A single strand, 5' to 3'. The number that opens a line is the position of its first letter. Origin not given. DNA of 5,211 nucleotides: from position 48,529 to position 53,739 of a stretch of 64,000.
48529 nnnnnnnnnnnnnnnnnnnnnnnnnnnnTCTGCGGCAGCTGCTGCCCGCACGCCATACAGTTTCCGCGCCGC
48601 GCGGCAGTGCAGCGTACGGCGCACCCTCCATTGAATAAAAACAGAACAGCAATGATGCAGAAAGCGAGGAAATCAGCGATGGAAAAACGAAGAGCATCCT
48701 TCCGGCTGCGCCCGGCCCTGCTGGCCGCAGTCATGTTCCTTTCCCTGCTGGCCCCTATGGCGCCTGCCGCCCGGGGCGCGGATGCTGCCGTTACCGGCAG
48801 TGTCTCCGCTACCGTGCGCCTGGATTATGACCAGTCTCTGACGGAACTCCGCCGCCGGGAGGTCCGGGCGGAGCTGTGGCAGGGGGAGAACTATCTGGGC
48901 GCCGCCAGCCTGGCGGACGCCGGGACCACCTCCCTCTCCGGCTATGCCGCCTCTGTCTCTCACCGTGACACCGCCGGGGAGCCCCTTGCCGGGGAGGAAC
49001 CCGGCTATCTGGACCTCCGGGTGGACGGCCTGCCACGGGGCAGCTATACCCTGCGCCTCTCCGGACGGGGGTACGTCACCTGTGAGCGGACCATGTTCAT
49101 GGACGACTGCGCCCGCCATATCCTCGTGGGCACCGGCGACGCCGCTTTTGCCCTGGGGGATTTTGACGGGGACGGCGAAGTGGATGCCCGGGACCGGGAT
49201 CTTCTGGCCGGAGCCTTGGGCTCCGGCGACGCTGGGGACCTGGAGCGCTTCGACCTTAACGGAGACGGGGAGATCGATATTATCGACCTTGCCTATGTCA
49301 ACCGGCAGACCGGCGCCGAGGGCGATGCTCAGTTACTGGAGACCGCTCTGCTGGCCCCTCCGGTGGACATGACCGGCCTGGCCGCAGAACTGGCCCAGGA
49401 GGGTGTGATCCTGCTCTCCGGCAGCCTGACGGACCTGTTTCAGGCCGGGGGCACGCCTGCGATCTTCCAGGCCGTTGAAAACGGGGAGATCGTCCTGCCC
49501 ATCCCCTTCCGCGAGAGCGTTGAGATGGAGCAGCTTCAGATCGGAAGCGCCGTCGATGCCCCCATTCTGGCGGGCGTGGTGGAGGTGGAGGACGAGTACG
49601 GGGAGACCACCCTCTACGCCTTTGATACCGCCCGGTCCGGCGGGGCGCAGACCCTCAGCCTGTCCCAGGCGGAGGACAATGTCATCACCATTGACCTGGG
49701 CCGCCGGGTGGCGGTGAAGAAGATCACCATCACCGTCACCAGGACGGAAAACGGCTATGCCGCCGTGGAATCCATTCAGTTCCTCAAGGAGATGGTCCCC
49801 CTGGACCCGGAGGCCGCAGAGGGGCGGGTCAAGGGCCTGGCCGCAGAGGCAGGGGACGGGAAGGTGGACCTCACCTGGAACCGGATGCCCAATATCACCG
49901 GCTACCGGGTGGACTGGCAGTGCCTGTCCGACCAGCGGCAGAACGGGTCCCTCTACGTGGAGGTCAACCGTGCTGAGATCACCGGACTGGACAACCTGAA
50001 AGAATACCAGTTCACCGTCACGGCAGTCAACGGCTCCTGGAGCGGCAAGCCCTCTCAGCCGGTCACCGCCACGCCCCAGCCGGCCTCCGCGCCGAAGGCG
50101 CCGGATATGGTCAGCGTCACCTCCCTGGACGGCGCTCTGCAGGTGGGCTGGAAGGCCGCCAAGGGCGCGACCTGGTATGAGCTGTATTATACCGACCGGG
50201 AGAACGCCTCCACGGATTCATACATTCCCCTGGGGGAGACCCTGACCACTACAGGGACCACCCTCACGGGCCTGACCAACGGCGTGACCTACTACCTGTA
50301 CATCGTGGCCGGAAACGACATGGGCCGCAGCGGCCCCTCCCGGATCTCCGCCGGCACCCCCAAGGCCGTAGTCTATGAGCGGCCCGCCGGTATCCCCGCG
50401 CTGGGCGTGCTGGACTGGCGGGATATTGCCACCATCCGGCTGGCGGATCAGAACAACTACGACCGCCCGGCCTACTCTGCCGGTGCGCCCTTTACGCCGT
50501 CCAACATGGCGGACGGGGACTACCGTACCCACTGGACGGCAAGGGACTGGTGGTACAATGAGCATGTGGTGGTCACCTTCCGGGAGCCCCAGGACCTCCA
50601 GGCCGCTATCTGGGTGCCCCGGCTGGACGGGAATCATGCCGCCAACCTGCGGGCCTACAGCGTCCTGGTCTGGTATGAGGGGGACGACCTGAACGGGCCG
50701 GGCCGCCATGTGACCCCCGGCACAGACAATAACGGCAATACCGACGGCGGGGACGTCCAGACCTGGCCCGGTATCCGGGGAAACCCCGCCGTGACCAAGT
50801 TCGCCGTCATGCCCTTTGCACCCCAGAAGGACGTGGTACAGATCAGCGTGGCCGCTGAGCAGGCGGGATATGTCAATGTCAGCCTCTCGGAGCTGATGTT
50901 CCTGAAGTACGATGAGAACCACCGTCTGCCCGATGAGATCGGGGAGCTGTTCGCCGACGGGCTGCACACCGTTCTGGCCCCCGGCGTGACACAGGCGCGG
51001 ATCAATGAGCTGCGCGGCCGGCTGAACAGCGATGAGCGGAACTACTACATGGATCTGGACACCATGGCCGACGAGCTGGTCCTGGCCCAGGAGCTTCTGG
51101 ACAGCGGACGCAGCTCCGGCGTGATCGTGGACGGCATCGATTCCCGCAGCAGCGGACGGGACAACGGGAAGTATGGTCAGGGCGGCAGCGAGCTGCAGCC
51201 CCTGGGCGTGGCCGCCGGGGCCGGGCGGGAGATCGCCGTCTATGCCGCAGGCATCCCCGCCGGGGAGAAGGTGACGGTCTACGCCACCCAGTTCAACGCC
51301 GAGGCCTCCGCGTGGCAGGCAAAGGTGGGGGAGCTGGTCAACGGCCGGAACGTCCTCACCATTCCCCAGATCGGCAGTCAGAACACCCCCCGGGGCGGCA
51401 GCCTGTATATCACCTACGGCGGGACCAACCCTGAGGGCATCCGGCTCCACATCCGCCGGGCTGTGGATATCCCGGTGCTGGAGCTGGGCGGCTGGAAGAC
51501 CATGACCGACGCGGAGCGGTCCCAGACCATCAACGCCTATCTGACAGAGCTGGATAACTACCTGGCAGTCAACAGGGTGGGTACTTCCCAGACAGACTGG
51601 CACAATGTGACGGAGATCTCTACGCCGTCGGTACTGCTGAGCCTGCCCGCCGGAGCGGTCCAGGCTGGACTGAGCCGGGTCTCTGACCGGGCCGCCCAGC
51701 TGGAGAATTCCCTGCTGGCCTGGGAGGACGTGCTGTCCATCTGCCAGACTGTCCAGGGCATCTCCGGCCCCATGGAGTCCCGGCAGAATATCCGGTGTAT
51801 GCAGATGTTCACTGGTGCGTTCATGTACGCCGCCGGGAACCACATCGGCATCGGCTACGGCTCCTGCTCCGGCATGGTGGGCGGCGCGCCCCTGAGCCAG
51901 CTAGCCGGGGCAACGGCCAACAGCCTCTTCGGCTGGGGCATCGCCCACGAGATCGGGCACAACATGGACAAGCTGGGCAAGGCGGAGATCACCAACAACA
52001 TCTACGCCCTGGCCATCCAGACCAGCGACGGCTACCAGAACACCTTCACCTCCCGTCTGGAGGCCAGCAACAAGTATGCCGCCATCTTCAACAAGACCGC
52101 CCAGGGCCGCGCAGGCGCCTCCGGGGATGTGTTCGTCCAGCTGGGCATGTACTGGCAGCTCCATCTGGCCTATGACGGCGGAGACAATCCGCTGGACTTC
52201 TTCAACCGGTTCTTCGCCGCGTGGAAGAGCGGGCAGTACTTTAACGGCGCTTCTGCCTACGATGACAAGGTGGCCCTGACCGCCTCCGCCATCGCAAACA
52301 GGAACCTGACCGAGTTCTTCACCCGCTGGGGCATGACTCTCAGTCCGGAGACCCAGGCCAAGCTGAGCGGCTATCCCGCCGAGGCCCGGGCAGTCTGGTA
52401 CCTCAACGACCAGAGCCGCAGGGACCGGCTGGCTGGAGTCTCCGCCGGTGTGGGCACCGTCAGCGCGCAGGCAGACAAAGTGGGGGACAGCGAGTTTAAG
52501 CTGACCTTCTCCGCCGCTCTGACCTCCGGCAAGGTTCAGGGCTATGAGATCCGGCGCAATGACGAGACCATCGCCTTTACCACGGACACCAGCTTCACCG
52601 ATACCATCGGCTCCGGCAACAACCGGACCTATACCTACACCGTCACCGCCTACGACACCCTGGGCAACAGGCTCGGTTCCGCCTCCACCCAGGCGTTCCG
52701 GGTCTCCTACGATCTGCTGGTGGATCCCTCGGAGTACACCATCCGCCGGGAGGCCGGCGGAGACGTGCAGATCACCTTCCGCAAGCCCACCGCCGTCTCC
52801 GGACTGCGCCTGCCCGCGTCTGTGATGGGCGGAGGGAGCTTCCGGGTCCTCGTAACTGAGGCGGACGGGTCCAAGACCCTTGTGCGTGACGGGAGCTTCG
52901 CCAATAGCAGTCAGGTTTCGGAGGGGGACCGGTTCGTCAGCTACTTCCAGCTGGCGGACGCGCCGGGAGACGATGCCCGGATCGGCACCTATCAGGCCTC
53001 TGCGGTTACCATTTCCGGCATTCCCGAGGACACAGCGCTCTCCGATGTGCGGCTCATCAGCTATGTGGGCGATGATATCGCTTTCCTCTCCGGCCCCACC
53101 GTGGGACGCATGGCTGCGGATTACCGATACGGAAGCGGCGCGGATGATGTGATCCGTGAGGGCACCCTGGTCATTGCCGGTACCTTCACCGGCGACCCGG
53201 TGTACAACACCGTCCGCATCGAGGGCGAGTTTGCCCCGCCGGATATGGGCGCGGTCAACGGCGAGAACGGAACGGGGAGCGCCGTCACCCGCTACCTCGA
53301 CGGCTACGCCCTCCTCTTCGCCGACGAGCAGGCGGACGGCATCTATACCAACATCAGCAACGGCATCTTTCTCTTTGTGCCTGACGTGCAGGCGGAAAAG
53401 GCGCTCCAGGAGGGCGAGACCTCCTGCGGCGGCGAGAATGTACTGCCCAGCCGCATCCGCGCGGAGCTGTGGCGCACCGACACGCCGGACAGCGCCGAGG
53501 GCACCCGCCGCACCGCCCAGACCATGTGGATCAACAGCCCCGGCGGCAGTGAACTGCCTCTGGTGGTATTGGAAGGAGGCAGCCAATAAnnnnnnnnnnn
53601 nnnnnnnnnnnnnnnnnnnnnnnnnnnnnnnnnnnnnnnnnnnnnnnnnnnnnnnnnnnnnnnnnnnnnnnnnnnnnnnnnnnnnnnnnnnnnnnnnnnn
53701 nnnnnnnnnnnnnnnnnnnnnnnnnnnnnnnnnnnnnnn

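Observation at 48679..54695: Dockerin-bearing M60-like peptidase followed by a cohesin-like/SLH anchor: a two-gene cell-surface display unit for a putative mucinase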

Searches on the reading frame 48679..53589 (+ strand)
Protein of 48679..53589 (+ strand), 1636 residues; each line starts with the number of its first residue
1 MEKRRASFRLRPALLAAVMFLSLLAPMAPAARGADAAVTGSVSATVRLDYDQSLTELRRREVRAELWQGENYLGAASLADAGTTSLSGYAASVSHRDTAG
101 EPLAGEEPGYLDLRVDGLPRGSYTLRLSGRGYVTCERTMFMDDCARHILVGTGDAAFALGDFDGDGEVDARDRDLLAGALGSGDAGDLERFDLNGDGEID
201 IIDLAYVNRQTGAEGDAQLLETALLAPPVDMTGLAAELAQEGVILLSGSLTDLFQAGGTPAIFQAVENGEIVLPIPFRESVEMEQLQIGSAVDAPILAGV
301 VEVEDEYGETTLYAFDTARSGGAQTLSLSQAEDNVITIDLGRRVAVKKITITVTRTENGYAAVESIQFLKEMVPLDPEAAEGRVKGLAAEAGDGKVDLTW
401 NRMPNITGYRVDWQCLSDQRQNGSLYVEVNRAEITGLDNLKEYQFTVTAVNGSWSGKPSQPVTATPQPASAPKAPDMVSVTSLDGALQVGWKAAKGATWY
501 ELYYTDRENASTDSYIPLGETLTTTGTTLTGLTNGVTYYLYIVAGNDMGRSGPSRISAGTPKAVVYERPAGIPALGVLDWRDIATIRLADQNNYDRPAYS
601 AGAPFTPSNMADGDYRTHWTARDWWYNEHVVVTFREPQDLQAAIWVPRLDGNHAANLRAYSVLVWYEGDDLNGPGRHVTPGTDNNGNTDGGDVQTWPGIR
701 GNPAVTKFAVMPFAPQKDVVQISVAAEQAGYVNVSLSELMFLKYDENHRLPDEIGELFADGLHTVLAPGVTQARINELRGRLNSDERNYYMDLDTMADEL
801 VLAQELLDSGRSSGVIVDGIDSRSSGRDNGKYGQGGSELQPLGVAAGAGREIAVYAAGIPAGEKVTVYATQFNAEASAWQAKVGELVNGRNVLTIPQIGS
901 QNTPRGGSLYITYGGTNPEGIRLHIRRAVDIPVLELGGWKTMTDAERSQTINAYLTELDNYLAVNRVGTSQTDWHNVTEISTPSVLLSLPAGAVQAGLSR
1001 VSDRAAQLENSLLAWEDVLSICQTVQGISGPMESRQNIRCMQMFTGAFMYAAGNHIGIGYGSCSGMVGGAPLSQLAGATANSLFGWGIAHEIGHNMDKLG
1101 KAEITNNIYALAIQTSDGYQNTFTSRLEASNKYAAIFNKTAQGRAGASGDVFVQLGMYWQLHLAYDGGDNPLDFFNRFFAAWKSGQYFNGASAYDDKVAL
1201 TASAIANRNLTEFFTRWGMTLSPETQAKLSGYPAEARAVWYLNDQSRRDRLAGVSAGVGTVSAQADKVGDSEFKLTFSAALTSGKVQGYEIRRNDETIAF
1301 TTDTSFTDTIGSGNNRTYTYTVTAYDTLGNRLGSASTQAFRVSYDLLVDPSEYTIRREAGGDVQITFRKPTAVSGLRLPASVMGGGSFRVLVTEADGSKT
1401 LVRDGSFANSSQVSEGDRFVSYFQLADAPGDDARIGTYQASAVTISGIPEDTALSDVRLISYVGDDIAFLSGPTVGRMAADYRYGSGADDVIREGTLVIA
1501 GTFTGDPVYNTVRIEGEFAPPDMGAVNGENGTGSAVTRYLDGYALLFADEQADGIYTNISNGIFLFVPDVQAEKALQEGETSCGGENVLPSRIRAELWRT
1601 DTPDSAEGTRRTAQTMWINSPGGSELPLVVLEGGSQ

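Call 5: search_protein_families(library=pfam, proteins=[window:48679-53589:+], max_evalue=0.1)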
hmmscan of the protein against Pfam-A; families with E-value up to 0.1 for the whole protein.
window:48679-53589:+ (1636 aa): 9 families
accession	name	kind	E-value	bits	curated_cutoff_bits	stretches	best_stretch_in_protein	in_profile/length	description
PF13402.12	Peptidase_M60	-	1.7e-20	74.1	25.8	1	1012-1218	58-275/275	Peptidase M60, enhancin and enhancin-like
PF00041.27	fn3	-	1.8e-18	66.9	25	2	390-464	10-83/84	Fibronectin type III domain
PF00404.24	Dockerin_1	-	2.4e-07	31.3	22.9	1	159-209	1-54/57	Dockerin type I domain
PF00754.31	F5_F8_type_C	-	2.8e-05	24.7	28.2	1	603-689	10-90/127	F5/8 type C domain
PF16389.11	DUF4998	-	0.0011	19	29.1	1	381-520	20-169/199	Domain of unknown function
PF16656.11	Pur_ac_phosph_N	-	0.018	16.1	30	0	426-455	57-86/93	Purple acid Phosphatase, N-terminal domain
PF00036.39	EF-hand_1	-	0.05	13.6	25.4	0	189-201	7-19/29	EF hand domain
PF04228.19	Zn_peptidase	-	0.066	13.1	23.2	0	1074-1146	157-228/290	Putative neutral zinc metallopeptidase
PF24489.1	Ig_J_second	-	0.099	13.1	27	0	496-552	26-85/105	Tip attachment protein J second Ig-like domain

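Call 6: search_protein_families(library=ncbifam, proteins=[window:48679-53589:+], max_evalue=0.1)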
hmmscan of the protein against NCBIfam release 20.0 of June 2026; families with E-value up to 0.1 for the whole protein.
window:48679-53589:+ (1636 aa): 3 families
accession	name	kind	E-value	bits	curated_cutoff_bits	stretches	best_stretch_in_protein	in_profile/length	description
NF045522.1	MXAN_2561_fam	equivalog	5.4e-09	35.9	150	1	470-563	167-260/304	MXAN_2561 family MXYO-CTERM-anchored protein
NF037974.1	SslE_AcfD_Zn_LP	subfamily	5e-07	27.9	800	1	1081-1162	1188-1273/1403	SslE/AcfD family lipoprotein zinc metalloprotease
NF038322.1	ImpA_fam_HExGH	subfamily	7.9e-07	27.8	250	1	1079-1150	639-718/885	ImpA family metalloprotease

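Call 50: search_solved_structures(query=window:48679-53589:+, max_evalue=1, show_alignments=2)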
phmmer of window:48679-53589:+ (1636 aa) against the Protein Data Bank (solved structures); distinct sequences matched with E-value up to 1: 64 (the best 60 are shown).
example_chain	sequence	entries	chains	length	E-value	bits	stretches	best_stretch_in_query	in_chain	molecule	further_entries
7jfs_A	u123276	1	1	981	2.6e-29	104.4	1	726-1332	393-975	F5/8 type C domain protein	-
5kdj_B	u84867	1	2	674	3.5e-26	94.1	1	753-1341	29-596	F5/8 type C domain protein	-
6xsz_A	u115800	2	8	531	4.5e-26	93.7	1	833-1333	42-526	ZmpC Glycopeptidase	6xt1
5kdn_A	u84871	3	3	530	3.5e-24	87.4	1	839-1332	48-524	F5/8 type C domain protein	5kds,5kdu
7js4_A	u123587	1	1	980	4.7e-24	87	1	840-1341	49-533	F5/8 type C domain protein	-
6xsx_A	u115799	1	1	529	5.8e-18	66.8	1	1073-1327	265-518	ZmpA Glycopeptidase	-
4fca_A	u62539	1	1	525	4.4e-14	54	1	1084-1245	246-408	Conserved domain protein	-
5ev7_A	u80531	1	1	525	1.1e-13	52.6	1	1084-1245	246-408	Conserved domain protein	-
9pks_A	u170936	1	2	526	2.6e-09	38.1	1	1045-1299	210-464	O-glycopeptidase BcM60F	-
8g4l_bm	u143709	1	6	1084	7.5e-09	36.6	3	395-559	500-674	Titin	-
7sci_A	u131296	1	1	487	1.8e-07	32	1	1085-1219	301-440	Peptidase M60 domain-containing protein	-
8q6t_I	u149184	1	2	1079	9.3e-07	29.7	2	433-558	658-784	Titin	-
7yx8_A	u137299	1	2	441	1e-06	29.5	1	1085-1219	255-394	Peptidase M60 domain-containing protein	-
5kd5_A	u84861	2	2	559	1.4e-06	29.1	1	1011-1221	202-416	Metallopeptidase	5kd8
7y6e_A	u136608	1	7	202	1.9e-06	28.6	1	435-556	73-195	Dscam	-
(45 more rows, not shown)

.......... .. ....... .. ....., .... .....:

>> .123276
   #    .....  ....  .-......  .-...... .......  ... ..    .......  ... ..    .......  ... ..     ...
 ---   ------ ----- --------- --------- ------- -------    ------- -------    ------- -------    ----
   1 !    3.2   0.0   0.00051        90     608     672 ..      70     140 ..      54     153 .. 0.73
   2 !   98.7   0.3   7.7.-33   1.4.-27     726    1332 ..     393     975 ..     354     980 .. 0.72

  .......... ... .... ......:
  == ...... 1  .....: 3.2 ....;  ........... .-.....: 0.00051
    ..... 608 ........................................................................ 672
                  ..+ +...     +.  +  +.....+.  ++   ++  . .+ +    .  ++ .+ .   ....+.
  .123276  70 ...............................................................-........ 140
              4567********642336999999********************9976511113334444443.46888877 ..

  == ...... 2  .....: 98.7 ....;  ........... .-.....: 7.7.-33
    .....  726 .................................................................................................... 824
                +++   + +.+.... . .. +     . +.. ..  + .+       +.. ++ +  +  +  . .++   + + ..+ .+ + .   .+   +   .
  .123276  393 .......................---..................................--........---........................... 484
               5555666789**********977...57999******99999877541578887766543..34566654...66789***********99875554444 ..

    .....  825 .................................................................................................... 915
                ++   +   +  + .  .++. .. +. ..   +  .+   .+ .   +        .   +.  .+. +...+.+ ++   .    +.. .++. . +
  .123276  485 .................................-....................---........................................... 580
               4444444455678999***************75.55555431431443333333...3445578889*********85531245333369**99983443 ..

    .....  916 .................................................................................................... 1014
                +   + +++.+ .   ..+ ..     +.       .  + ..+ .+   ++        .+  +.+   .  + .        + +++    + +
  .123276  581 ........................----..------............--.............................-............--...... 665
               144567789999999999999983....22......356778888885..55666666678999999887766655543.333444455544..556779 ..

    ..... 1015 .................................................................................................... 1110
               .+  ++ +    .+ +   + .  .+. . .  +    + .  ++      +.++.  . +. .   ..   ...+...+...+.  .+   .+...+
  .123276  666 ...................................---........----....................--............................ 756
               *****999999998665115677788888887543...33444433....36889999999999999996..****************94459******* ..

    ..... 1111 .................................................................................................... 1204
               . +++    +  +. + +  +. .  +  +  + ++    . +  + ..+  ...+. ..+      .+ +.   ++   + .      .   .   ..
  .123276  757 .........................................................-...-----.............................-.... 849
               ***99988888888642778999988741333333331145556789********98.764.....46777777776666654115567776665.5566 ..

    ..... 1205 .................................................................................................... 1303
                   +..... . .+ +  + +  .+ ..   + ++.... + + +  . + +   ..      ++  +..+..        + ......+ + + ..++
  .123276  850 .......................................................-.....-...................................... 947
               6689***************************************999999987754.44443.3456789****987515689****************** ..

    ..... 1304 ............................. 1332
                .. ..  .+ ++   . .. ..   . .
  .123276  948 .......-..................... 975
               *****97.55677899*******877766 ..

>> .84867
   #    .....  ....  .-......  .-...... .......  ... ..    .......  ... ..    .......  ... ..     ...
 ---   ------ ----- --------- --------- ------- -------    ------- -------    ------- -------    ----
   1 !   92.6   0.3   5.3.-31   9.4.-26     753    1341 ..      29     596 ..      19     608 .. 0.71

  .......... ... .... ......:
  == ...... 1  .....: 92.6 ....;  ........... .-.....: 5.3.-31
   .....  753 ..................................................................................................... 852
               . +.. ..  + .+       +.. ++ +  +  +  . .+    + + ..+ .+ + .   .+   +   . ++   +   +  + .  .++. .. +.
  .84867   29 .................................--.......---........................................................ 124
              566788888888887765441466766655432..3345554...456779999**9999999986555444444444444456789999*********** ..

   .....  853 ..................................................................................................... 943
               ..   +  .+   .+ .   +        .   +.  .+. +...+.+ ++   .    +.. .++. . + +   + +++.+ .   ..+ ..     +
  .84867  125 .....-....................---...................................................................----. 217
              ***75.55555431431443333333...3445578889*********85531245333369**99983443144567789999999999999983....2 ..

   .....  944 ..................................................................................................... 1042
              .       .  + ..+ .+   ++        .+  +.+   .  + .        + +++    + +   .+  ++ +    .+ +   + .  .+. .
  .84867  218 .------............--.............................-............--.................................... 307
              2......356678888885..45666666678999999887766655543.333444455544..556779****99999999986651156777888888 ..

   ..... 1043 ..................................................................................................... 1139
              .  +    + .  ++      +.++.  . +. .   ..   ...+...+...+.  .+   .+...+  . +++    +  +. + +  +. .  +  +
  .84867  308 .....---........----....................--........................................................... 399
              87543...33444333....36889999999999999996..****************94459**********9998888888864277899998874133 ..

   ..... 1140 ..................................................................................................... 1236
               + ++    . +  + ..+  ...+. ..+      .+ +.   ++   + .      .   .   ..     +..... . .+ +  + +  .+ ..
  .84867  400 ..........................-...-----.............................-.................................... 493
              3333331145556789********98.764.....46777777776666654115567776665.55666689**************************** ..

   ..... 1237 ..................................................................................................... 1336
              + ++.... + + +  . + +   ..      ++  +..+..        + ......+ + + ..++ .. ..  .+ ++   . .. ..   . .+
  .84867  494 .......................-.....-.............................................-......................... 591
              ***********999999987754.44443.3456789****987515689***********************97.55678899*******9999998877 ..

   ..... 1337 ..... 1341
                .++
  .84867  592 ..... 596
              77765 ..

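Call 91: find_homologous_proteins(query=window:48679-53589:+, region=31-235, max_evalue=0.001)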
Query window:48679-53589:+, residues 31-235 (205 aa): 44 proteins with E <= 0.001 among 8000 candidates.
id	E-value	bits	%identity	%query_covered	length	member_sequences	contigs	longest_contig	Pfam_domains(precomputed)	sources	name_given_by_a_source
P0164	3.5e-124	430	100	100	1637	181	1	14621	PF13402.13,PF00404.25,PF00041.28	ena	-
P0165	2.4e-100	352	82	100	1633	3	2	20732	PF00754.32,PF13402.13,PF00404.25,PF00041.28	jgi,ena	-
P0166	1.8e-98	346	81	100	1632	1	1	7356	PF00754.32,PF13402.13,PF00404.25,PF00041.28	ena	-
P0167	2.0e-98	346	81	100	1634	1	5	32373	PF00754.32,PF13402.13,PF00404.25,PF00041.28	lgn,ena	-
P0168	2.2e-98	346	81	100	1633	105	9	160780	PF13402.13,PF00404.25,PF00041.28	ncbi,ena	-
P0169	2.2e-96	340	80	97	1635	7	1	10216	PF13402.13,PF00404.25,PF00041.28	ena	-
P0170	3.5e-96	339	81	96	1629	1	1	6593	PF00754.32,PF13402.13,PF00404.25,PF00041.28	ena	-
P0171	1.1e-95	337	80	97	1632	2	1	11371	PF00754.32,PF13402.13,PF00404.25,PF00041.28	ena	-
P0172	3.0e-90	320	76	93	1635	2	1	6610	PF13402.13,PF00404.25,PF00041.28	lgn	-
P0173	1.7e-74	268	68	100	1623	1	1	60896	PF13402.13,PF00404.25,PF00041.28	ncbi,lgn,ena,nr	ncbi:MAG: hypothetical protein HDT14_08090 [Oscillibacter sp.]|nr:hypothetical protein [Oscillibacte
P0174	4.2e-68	247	65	98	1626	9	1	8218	PF13402.13,PF00404.25,PF00041.28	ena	-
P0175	5.9e-68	247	63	100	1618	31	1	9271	PF13402.13,PF00404.25,PF00041.28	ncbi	-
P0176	2.6e-66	241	61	96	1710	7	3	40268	PF13402.13,PF00404.25,PF00041.28,PF16656.12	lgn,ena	-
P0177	2.0e-60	222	60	96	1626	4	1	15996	PF00754.32,PF13402.13,PF00404.25,PF00041.28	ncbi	-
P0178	3.2e-60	222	57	97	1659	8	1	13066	PF13402.13,PF25059.2,PF00404.25,PF00041.28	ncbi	-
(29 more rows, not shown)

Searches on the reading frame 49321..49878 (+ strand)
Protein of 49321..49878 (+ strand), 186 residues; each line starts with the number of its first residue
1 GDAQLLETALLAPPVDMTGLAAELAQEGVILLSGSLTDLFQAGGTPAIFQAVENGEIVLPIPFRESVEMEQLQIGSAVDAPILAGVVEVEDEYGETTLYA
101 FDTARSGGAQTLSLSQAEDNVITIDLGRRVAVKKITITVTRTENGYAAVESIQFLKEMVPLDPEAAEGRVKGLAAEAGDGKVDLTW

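Call 66: search_protein_families(library=pfam, proteins=[window:49321-49878:+], max_evalue=1)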
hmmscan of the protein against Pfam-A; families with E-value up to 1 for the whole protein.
window:49321-49878:+ (186 aa): 1 family
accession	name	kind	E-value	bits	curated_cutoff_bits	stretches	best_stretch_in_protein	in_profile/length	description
PF22633.2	F5_F8_type_C_2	-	0.18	12.9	27.8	1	110-142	9-42/91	NedA-like, galactose-binding domain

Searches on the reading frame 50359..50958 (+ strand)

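Call 66: search_protein_families(library=pfam, proteins=[window:50359-50958:+], max_evalue=1)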
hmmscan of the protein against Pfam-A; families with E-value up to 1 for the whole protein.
window:50359-50958:+ (200 aa): 1 family
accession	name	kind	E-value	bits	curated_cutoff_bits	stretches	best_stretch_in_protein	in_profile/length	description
PF00754.31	F5_F8_type_C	-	5.3e-05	23.8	28.2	1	43-131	10-92/127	F5/8 type C domain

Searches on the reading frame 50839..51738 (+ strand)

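Call 66: search_protein_families(library=pfam, proteins=[window:50839-51738:+], max_evalue=1)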
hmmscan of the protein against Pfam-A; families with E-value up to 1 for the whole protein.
window:50839-51738:+ (300 aa): 1 family
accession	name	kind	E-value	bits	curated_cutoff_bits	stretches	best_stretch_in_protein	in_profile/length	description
PF18041.7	MapZ_EC1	-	0.11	13.2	33.1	1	27-84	18-76/129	MapZ extracellular domain 1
